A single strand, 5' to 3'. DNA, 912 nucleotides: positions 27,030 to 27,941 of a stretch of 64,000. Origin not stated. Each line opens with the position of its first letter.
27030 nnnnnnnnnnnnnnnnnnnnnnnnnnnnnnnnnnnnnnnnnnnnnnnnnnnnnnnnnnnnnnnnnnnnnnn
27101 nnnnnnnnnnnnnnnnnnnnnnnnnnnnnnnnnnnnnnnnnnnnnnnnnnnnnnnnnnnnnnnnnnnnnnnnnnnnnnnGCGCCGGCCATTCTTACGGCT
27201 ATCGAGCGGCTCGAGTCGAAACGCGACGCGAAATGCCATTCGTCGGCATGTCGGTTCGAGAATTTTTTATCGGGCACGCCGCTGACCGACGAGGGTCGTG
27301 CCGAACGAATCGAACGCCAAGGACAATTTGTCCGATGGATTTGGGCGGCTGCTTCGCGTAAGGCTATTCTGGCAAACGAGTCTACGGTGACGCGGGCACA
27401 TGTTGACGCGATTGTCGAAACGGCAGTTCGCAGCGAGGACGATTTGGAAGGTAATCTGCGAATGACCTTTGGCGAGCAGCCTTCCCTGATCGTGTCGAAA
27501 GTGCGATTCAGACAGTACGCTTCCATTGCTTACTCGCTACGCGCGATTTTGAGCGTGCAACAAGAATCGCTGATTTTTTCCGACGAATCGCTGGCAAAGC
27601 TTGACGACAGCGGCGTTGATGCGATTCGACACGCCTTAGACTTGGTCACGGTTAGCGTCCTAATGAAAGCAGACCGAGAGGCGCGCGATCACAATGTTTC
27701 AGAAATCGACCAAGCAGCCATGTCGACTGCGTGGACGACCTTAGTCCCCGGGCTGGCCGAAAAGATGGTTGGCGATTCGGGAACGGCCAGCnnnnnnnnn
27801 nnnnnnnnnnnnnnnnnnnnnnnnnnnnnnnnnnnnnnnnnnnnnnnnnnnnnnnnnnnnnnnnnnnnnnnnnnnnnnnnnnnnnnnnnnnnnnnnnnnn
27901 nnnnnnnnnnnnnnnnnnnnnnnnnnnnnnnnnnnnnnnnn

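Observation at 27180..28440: Four tandem histone-fold-like repeats (doublet of doublets) inside an exported FG-GAP/ASPIC-UnbV protein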

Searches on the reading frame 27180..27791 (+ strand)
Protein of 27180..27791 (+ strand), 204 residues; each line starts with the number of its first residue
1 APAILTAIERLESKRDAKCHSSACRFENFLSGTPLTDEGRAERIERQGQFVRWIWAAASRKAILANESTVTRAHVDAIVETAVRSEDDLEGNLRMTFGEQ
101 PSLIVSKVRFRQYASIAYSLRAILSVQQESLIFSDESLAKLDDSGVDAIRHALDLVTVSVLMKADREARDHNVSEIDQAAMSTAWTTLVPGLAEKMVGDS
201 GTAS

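Call 40: predict_structure(alignment_id=A3)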
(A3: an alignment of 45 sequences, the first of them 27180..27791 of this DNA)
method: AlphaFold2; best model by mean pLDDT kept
length: 204 residues; sequences in the alignment: 45
mean_pLDDT: 93.3   pTM: 0.90
mean pLDDT of the five models: 93.3, 93.2, 92.9, 92.7, 92.1
residues with pLDDT >= 90: 171; 70-90: 26; 50-70: 3; < 50: 4
segments of 3 or more residues with pLDDT < 50: 201-204
pLDDT, mean of each block of 10 residues (from residue 1): 92 84 90 96 97 97 97 98 96 96 96 95 96 88 98 98 98 98 97 78 44
secondary structure, 60 per line:
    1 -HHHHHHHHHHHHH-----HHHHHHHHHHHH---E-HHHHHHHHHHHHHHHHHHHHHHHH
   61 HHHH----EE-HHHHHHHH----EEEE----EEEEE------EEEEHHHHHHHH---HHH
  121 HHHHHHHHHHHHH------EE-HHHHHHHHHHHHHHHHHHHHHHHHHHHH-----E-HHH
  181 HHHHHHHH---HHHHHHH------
elements in order: H2-14 H20-31 H37-64 H72-79 E84-87 E92-96 E103-106 H107-114 H118-133 H143-170 H178-188 H192-198
